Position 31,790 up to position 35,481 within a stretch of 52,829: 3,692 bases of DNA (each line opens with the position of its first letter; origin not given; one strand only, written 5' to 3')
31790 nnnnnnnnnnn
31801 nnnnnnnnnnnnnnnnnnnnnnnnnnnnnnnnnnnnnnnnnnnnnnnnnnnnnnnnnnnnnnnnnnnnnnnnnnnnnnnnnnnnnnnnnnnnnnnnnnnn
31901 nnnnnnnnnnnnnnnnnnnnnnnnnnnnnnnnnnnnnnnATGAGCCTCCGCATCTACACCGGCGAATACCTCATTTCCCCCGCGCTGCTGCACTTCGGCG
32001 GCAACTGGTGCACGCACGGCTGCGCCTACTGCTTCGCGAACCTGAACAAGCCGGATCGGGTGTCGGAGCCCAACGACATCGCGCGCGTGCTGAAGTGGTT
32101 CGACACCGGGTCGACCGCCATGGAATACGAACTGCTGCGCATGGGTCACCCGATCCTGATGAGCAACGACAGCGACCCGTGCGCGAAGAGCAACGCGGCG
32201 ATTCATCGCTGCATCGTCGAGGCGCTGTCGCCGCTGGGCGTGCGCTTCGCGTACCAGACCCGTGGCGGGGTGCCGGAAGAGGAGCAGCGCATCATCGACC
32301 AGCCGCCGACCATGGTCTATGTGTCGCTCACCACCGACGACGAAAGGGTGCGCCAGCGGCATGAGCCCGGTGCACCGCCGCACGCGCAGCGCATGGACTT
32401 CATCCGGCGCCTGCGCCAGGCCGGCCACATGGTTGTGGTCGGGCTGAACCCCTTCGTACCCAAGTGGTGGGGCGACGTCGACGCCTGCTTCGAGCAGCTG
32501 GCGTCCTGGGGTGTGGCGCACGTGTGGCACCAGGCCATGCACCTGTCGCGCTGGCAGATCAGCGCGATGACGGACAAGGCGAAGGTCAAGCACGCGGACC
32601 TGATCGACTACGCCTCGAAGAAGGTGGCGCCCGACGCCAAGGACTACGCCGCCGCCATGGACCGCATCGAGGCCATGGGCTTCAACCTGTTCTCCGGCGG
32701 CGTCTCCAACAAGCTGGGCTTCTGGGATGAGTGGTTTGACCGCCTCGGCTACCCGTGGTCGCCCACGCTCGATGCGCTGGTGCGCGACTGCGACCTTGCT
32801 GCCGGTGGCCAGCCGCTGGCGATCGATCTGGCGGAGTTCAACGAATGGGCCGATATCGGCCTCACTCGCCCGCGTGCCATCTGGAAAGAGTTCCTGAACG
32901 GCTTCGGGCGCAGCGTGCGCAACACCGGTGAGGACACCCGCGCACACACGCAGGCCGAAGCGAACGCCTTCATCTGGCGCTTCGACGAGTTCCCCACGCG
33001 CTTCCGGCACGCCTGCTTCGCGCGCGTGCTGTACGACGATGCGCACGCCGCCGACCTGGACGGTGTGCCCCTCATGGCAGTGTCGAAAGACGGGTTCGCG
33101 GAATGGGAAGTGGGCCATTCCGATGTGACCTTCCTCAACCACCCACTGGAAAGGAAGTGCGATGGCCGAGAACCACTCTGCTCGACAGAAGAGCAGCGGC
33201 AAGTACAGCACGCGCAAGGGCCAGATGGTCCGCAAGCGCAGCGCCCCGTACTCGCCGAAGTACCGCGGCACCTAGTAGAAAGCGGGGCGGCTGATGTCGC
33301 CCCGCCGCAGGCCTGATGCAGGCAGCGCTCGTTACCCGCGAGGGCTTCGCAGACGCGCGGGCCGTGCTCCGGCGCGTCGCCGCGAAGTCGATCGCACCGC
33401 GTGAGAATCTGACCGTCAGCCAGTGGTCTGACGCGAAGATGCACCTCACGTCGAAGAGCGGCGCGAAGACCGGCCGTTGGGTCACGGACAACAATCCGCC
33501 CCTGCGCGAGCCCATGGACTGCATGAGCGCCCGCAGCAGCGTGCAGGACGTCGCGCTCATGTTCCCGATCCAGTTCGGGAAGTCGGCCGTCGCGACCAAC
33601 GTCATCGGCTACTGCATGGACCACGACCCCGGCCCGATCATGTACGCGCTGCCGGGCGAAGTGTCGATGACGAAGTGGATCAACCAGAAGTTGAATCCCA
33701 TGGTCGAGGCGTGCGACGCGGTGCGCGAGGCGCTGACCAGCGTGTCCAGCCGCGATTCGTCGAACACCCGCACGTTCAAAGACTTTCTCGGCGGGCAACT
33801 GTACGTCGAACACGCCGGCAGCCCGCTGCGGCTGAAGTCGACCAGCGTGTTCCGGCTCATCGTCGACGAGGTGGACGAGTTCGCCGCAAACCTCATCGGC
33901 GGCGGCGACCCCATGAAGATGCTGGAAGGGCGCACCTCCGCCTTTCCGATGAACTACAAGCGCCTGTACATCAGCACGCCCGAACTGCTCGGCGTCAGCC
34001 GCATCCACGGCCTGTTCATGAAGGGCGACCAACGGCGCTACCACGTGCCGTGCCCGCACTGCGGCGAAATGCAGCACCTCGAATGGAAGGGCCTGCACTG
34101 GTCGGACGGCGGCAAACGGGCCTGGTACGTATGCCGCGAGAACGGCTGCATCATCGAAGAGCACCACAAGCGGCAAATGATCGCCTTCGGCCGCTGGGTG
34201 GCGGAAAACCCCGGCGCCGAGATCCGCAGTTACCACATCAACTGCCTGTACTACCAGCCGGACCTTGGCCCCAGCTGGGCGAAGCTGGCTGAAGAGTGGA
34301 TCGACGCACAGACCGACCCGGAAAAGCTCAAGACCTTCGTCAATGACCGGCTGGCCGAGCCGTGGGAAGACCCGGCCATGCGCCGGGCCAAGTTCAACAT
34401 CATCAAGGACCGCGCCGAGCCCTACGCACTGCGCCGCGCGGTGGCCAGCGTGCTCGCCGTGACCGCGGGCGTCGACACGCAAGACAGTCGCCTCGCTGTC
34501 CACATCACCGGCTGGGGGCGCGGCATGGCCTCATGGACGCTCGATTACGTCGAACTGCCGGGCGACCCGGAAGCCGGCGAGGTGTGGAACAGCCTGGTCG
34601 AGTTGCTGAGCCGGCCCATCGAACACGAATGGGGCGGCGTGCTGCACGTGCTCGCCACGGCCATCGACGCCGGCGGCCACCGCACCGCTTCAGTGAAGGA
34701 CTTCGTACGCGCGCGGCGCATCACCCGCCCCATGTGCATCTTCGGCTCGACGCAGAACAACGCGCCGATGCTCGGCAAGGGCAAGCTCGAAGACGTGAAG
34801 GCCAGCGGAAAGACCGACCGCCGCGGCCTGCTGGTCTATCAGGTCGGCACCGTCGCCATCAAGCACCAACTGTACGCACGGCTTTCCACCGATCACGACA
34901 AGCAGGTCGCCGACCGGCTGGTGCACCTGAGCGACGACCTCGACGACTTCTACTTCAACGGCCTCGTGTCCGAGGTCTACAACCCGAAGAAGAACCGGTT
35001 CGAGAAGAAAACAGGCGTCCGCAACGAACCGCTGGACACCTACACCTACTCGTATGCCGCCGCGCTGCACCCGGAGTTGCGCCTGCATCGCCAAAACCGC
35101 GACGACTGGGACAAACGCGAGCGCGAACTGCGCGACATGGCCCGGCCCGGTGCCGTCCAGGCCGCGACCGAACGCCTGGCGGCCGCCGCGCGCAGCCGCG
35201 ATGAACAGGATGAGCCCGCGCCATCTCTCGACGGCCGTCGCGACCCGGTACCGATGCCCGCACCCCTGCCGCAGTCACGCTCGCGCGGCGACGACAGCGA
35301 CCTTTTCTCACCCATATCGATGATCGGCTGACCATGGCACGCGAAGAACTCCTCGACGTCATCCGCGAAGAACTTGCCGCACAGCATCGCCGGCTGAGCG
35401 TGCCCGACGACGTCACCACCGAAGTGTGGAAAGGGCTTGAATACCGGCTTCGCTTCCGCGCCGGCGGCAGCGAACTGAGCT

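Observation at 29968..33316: ParB-like nuclease, beta-class methyltransferase and SplB-like radical SAM enzyme are wedged between terS and terL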

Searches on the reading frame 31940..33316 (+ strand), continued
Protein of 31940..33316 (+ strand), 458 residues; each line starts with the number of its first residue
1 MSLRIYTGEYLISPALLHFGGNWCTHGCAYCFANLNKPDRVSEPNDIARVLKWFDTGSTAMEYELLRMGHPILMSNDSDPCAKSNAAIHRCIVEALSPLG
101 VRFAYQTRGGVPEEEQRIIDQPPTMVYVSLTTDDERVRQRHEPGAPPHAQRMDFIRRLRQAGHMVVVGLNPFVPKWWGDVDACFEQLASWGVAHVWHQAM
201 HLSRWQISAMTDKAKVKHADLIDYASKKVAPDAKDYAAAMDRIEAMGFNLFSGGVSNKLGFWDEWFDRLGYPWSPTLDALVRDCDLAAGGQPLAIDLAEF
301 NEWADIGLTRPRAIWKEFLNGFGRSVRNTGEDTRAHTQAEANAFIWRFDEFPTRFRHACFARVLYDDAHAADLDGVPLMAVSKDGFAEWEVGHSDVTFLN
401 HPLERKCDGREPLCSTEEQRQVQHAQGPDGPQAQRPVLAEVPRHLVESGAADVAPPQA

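Call 70: search_solved_structures(query=A2, max_evalue=10, show_alignments=3)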
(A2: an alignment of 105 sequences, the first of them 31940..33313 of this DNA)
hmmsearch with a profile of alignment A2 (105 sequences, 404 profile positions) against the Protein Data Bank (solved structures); distinct sequences matched with E-value up to 10: 13.
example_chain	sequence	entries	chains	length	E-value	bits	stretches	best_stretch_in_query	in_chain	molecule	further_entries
8ugc_A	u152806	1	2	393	0.0027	20.1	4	214-334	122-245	FD15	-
2yx0_A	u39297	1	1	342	0.084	15.2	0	20-31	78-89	radical sam enzyme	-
6qwl_Q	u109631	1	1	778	0.11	14.8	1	273-385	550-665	Polymerase basic protein 2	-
6f5o_C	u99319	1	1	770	0.22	13.8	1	273-385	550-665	Polymerase basic protein 2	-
5epi_C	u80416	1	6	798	0.23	13.8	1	273-385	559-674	Polymerase basic protein 2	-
4wrt_C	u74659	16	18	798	0.23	13.8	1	273-385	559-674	PB2 | POLYMERASE BASIC PROTEIN 2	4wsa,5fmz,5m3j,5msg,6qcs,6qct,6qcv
6t0w_C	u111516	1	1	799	0.23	13.8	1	273-385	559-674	Polymerase PB2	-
8rn1_C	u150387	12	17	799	0.23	13.8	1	273-385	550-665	Polymerase basic protein 2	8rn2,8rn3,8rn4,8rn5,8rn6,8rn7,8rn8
7tol_A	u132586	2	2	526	0.46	12.8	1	21-56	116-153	glycerol dibiphytanyl glycerol tetraether - macrocyclic archaeol synthase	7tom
6cri_M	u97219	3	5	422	0.49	12.7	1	247-336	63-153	AP-1 complex subunit mu-1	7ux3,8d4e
4hmy_M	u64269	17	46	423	0.49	12.7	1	247-336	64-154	AP-1 complex subunit mu-1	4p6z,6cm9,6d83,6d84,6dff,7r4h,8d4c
3l4q_C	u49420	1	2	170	0.7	12.2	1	255-362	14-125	Phosphatidylinositol 3-kinase regulatory subunit beta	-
7pzy_I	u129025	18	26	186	0.8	12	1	320-397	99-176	40S ribosomal protein S7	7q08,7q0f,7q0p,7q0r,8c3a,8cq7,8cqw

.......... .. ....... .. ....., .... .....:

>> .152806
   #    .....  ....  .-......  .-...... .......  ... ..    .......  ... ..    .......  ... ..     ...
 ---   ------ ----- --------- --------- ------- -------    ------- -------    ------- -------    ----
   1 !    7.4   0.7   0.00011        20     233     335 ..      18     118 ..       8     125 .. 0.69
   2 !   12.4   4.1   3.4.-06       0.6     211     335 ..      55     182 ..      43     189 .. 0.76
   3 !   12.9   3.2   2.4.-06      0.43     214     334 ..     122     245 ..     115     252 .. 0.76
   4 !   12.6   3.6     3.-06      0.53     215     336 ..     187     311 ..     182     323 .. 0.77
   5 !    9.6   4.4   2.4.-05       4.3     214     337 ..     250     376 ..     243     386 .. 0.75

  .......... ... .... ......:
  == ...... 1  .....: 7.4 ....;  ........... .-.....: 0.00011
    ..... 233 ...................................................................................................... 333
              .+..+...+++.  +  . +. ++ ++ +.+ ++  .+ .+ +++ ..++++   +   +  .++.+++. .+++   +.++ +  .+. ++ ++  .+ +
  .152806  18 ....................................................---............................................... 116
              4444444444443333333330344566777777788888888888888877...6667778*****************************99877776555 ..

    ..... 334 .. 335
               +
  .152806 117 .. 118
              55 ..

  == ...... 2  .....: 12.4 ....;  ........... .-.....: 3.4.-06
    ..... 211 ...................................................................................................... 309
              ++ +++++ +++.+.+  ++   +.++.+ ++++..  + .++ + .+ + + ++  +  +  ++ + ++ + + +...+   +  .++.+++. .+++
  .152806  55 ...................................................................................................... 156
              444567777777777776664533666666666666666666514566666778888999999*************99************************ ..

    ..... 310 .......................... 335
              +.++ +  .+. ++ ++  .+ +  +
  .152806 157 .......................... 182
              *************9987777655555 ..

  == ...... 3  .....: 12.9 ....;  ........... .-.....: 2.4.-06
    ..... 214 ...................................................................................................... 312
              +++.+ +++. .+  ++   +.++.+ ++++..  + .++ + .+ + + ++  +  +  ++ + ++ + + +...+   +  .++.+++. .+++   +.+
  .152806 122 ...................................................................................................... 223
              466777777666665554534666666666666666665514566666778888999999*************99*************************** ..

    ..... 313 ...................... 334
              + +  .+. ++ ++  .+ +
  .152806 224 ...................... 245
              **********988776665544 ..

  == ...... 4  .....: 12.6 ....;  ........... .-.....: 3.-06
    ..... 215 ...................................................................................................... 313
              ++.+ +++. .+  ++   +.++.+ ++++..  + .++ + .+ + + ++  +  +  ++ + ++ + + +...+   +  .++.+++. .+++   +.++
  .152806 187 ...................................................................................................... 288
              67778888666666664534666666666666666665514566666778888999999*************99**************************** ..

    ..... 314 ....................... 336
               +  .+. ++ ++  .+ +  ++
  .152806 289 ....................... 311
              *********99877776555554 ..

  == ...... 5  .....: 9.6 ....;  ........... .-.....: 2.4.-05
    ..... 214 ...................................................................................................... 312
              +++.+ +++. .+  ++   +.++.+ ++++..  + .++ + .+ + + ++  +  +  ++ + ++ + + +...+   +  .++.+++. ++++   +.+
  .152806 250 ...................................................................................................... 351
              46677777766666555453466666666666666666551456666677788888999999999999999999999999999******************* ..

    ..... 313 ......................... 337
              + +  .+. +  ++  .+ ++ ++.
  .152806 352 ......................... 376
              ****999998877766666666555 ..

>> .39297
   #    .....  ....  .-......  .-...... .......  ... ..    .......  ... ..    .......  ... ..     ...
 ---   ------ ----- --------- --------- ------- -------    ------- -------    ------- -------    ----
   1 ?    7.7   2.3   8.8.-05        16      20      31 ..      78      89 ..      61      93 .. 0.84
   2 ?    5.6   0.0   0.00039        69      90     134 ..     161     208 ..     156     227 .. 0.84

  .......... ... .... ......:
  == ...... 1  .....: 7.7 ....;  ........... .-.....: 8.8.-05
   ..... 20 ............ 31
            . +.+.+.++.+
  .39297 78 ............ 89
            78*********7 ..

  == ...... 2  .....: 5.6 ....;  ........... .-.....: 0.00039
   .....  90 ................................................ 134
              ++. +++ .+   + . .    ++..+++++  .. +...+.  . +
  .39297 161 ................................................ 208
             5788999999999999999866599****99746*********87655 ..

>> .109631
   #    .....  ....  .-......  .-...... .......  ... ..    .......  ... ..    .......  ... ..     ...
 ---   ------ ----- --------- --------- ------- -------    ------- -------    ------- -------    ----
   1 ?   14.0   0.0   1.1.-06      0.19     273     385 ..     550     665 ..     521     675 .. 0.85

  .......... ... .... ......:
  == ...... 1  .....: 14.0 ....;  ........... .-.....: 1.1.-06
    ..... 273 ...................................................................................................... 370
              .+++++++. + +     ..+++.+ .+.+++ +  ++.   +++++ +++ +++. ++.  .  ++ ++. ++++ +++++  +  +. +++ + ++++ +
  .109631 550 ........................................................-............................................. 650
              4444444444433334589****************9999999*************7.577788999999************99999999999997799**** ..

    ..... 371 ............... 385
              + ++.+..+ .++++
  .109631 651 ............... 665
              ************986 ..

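Call 97: search_protein_families(library=padloc, proteins=[window:31940-33316:+], max_evalue=0.01)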
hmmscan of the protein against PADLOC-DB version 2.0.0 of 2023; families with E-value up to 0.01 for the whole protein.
window:31940-33316:+ (458 aa): 0 families

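Call 106: search_protein_families(library=pfam, proteins=[L031:2139-2960:+, L038:9207-9860:+, L051:4841-5137:+, L085:3785-5221:+, L033:2159-3757:+, L101:9297-9890:+, L061:9211-9399:+, L011:9218-9331:+, L013:3656-3784:+], max_evalue=0.1)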
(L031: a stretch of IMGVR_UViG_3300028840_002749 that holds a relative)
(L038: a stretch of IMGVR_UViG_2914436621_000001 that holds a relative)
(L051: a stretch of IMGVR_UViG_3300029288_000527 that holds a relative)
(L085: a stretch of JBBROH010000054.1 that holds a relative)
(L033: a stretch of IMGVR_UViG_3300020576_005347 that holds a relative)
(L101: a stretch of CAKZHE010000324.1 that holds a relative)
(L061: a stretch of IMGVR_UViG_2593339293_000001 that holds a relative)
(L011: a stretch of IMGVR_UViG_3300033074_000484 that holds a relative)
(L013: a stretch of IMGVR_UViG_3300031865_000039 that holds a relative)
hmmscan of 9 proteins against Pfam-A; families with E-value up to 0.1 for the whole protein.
L031:2139-2960:+ (273 aa): 1 family
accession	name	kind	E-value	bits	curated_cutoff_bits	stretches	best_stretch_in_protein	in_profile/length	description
PF15533.11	Ntox33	-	0.011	16.6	28.4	0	50-79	24-54/65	Bacterial toxin 33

L038:9207-9860:+ (217 aa): 2 families
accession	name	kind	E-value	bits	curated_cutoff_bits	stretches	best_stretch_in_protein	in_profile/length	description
PF03496.20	ADPrib_exo_Tox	-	1.4e-14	54.3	23.4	1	62-204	13-177/196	ADP-ribosyltransferase exoenzyme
PF01129.24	ART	-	2e-10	40.9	22.3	1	44-216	44-216/222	NAD:arginine ADP-ribosyltransferase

L051:4841-5137:+ (98 aa): 0 families

L085:3785-5221:+ (478 aa): 0 families

L033:2159-3757:+ (532 aa): 0 families

L101:9297-9890:+ (197 aa): 3 families
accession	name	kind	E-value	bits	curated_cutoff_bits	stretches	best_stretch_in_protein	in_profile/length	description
PF13673.13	Acetyltransf_10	-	0.0023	18.3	23.6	1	132-174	67-110/128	Acetyltransferase (GNAT) domain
PF00583.31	Acetyltransf_1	-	0.005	17.6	20.7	1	131-171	74-116/116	Acetyltransferase (GNAT) family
PF13508.13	Acetyltransf_7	-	0.012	16.4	27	1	132-173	44-84/84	Acetyltransferase (GNAT) domain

L061:9211-9399:+ (62 aa): 1 family
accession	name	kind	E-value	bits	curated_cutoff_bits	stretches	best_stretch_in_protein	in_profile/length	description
PF18175.6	HU-CCDC81_bac_2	-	0.075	13.4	35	1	32-62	40-70/70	CCDC81-like prokaryotic HU domain 2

L011:9218-9331:+ (37 aa): 0 families

L013:3656-3784:+ (42 aa): 0 families

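Call 121: search_protein_families(library=phrogs, proteins=[L038:7340-7939:+, L038:9207-9860:+, L038:9870-10460:+, L031:3267-5090:+, L085:3785-5221:+, L017:9221-9454:+], max_evalue=0.1)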
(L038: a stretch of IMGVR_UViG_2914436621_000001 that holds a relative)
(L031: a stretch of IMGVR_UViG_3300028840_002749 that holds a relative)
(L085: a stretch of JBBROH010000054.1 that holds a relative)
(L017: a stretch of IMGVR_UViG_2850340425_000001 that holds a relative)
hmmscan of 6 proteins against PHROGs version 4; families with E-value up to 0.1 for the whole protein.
L038:7340-7939:+ (199 aa): 0 families

L038:9207-9860:+ (217 aa): 5 families
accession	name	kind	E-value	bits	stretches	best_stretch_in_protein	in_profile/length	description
phrog_21789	-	head and packaging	8.7e-18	64.4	1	51-216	1032-1194/1195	virion structural protein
phrog_595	-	head and packaging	3.6e-10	40.8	1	59-204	349-499/513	head maturation protease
phrog_802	-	moron, auxiliary metabolic gene and host takeover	1.2e-07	31.8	1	45-154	402-504/674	Alt-like RNA polymerase ADP-ribosyltransferase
phrog_3895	-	moron, auxiliary metabolic gene and host takeover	3.2e-06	28.1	1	42-201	125-316/340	ADP-ribosyltransferase exoenzyme toxin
phrog_832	-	DNA, RNA and nucleotide metabolism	0.097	11.1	0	73-156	1255-1343/1480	RNA polymerase ADP-ribosylase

L038:9870-10460:+ (196 aa): 0 families

L031:3267-5090:+ (607 aa): 1 family
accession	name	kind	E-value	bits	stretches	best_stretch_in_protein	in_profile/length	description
phrog_27830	-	unknown function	0.078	14.3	0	356-451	15-109/139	-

L085:3785-5221:+ (478 aa): 0 families

L017:9221-9454:+ (77 aa): 0 families

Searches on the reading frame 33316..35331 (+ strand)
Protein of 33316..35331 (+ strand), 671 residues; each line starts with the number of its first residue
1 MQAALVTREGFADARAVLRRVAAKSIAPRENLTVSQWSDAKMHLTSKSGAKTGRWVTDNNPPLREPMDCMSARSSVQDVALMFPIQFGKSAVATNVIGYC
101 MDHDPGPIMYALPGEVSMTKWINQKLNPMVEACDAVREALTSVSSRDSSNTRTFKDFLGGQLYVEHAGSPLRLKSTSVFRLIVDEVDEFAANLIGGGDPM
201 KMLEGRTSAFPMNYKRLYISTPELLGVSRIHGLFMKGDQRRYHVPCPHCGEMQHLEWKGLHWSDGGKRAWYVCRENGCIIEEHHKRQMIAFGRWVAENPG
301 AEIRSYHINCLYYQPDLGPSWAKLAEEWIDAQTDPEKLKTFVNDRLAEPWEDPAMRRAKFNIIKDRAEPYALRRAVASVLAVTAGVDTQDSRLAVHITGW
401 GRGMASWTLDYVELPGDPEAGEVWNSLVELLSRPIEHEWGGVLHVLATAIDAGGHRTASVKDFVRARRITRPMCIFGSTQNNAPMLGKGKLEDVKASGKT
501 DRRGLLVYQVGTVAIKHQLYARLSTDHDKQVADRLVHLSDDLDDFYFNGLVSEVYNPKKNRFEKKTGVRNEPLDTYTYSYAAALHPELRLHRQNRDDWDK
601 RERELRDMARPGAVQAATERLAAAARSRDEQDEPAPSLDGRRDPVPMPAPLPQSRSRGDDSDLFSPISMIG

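Call 7: search_protein_families(library=pfam, proteins=[window:33316-35331:+], max_evalue=0.01)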
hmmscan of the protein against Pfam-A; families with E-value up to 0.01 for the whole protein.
window:33316-35331:+ (671 aa): 2 families
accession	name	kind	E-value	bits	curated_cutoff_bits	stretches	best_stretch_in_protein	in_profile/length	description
PF05876.18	GpA_ATPase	-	1.5e-81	274.2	25.6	1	50-294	2-247/247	Phage terminase large subunit gpA, ATPase domain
PF20454.4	GpA_nuclease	-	2.8e-76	257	22.5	1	303-592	1-291/294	Terminase large subunit gpA, endonuclease domain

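Call 8: search_protein_families(library=phrogs, proteins=[window:33316-35331:+], max_evalue=0.001)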
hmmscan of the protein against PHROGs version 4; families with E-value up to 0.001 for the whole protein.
window:33316-35331:+ (671 aa): 9 families
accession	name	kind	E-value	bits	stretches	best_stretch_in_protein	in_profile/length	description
phrog_15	-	head and packaging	1.2e-200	670.9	1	14-644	337-957/1330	terminase large subunit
phrog_21311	-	head and packaging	1.3e-30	107.9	1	117-303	6-198/218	terminase large subunit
phrog_675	-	head and packaging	5.6e-23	82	1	76-370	55-348/576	terminase large subunit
phrog_15657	-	unknown function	4.9e-19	69.8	1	305-487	29-207/230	-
phrog_16406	-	unknown function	7.4e-19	68.8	1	240-599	18-400/601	-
phrog_3028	-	unknown function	4e-14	54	1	436-607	10-174/203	-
phrog_3925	-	head and packaging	4.7e-10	40.4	1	32-133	40-138/150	terminase large subunit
phrog_4145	-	head and packaging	4e-06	27.3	1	20-200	16-194/209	terminase large subunit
phrog_12876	-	head and packaging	0.00088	20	0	118-260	6-134/235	terminase large subunit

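Call 9: search_protein_families(library=ncbifam, proteins=[window:33316-35331:+], max_evalue=0.01)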
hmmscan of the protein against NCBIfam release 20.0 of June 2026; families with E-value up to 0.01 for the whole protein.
window:33316-35331:+ (671 aa): 0 families
